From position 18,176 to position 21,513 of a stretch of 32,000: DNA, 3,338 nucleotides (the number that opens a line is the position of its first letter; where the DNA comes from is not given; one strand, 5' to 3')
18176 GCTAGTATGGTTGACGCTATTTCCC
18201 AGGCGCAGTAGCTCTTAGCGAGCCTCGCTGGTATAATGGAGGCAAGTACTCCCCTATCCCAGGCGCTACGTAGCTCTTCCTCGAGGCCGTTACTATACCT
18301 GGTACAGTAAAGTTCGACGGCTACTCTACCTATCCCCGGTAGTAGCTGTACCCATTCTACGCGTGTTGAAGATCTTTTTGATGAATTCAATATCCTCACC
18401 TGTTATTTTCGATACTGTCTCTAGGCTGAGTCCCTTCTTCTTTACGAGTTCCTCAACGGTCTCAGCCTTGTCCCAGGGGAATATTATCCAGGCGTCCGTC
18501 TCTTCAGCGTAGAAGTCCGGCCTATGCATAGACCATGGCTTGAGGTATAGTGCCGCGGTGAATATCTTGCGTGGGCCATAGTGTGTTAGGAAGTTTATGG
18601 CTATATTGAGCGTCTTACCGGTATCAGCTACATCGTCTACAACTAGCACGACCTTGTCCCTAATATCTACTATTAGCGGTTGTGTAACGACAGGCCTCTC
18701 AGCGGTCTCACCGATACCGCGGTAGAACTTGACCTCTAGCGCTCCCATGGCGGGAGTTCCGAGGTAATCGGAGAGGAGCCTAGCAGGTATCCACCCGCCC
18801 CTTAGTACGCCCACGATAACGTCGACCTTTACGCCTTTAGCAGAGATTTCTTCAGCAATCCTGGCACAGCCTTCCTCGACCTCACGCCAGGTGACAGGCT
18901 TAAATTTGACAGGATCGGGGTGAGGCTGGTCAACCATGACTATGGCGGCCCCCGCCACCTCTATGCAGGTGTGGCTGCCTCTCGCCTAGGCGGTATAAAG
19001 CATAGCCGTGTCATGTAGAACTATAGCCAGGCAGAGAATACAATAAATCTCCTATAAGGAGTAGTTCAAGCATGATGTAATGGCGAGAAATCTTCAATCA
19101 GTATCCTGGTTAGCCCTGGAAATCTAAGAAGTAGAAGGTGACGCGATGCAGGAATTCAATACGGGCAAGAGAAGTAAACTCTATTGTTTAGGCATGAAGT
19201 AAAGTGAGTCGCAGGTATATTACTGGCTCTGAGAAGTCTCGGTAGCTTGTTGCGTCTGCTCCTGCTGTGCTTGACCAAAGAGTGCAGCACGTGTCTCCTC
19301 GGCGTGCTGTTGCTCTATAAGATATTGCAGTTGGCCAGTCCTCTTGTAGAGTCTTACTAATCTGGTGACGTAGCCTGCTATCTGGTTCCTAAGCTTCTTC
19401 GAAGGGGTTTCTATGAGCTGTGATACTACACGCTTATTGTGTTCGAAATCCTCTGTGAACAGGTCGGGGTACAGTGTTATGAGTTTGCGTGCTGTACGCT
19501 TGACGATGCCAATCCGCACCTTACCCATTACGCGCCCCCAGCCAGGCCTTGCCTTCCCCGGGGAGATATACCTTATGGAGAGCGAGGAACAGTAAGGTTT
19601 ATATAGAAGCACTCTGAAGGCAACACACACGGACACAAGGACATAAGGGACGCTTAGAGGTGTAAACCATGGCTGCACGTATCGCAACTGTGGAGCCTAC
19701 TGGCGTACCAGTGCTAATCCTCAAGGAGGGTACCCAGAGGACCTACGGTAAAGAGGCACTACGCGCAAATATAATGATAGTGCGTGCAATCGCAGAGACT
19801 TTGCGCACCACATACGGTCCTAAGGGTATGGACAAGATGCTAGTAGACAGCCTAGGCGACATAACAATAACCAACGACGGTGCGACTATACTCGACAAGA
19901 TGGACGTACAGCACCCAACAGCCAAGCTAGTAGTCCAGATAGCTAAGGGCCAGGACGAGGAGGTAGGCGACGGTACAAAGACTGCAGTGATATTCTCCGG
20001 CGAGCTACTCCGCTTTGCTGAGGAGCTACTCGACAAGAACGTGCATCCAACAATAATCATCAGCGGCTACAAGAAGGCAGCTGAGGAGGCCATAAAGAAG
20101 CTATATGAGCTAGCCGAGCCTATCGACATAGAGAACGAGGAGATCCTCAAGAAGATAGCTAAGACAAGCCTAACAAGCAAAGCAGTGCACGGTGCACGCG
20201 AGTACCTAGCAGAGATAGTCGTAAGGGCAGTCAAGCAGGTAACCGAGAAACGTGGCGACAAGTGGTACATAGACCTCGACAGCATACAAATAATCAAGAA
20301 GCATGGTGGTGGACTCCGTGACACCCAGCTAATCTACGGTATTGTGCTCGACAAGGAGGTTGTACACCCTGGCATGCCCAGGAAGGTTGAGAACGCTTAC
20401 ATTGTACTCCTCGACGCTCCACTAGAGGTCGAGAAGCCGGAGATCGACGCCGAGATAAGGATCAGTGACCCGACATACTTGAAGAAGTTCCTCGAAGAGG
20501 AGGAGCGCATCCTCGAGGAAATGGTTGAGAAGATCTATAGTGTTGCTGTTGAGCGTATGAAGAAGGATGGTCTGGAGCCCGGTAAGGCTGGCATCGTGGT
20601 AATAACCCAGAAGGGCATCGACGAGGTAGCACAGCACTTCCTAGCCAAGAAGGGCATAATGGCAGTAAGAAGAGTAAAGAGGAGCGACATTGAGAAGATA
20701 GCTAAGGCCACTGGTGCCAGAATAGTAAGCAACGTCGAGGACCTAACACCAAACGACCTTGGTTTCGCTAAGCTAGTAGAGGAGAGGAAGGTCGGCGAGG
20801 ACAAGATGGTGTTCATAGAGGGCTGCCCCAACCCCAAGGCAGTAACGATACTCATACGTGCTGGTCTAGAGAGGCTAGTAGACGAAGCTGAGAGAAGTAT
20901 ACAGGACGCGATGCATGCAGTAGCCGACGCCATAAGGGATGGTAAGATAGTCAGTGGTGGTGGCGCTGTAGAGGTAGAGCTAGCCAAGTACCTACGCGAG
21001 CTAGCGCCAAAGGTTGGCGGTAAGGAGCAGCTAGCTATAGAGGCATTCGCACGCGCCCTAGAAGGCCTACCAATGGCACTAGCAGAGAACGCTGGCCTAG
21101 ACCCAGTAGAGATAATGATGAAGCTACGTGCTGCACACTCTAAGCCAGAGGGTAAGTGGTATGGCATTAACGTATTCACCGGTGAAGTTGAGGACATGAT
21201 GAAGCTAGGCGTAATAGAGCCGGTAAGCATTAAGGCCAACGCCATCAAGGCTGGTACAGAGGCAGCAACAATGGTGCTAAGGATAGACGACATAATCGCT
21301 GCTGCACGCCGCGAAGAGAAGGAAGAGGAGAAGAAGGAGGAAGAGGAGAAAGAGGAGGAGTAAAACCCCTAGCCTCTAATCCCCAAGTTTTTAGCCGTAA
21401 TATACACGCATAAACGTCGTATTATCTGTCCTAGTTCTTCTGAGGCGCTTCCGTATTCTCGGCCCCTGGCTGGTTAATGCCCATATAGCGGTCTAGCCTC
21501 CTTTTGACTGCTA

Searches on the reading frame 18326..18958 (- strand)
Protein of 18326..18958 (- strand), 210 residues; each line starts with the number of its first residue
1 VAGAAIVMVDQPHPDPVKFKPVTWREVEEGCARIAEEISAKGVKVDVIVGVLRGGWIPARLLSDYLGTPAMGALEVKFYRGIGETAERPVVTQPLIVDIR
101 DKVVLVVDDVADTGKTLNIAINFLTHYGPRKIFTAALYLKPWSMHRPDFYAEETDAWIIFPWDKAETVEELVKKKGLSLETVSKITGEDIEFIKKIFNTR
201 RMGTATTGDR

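Call 14: search_protein_families(library=pfam, proteins=[window:18326-18958:-], max_evalue=1)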
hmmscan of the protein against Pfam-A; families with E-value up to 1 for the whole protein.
window:18326-18958:- (210 aa): 3 families
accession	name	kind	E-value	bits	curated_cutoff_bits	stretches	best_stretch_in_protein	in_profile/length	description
PF00156.33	Pribosyltran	-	1.8e-24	86.3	26.3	1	24-163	8-152/158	Phosphoribosyl transferase domain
PF14681.12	UPRTase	-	0.00047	20.1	27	1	47-136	69-157/206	Uracil phosphoribosyltransferase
PF14572.12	Pribosyl_synth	-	0.084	13.3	27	1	88-136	72-118/184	Phosphoribosyl synthetase-associated domain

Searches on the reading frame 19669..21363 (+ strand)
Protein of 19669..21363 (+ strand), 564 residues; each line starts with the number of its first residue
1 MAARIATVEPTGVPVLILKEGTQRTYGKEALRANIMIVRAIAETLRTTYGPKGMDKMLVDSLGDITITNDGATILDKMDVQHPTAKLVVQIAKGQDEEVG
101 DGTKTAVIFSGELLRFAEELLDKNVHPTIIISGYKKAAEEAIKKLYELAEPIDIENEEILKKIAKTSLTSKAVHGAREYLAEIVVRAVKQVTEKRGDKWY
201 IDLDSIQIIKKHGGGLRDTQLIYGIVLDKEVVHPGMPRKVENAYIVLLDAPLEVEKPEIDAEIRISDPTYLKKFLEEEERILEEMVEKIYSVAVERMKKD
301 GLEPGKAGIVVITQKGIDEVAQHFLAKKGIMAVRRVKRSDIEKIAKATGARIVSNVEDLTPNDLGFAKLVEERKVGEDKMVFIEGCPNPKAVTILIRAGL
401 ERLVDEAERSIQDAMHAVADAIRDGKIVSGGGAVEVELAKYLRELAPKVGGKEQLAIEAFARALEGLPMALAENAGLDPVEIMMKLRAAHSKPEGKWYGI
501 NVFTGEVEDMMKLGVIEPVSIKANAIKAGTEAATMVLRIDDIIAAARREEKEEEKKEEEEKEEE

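Call 30: find_encoding_contigs(protein=window:19669-21363:+, flank=6000, max_places=4)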
Protein window:19669-21363:+ (564 aa): 1 contig read that carries it; 1 place shown.
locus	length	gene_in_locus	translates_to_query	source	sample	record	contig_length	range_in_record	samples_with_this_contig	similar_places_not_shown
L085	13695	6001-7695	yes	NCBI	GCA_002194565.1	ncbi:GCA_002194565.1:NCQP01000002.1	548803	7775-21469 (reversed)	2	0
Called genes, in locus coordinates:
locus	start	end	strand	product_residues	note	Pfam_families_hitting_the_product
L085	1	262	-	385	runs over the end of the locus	PF01950:FBPase_3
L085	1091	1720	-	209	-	-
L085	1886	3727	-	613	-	PF04068:Fer4_RLI, PF12838:Fer4_7 (weak), PF13237:Fer4_10 (weak), PF14697:Fer4_21 (weak), PF25160:LdpA_Fe-S-bd (weak), PF00037:Fer4, PF00005:ABC_tran, PF00005:ABC_tran, +6 more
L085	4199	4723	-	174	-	-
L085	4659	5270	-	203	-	PF00156:Pribosyltran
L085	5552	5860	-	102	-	PF00833:Ribosomal_S17e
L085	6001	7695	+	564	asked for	PF00118:Cpn60_TCP1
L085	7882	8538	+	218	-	PF13238:AAA_18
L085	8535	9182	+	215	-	PF01997:Translin (weak)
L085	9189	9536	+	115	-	-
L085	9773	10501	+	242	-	PF12844:HTH_19 (weak), PF13560:HTH_31 (weak), PF01381:HTH_3 (weak)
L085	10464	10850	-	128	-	PF01849:NAC (weak), PF19026:UBA_HYPK (weak)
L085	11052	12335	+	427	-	PF00753:Lactamase_B, PF16661:Lactamase_B_6, PF23023:Anti-Pycsar_Apyc1 (weak), PF12706:Lactamase_B_2, PF10996:Beta-Casp, PF07521:RMMBL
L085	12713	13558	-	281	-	-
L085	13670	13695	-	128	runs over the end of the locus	PF16992:RNA_pol_RpbG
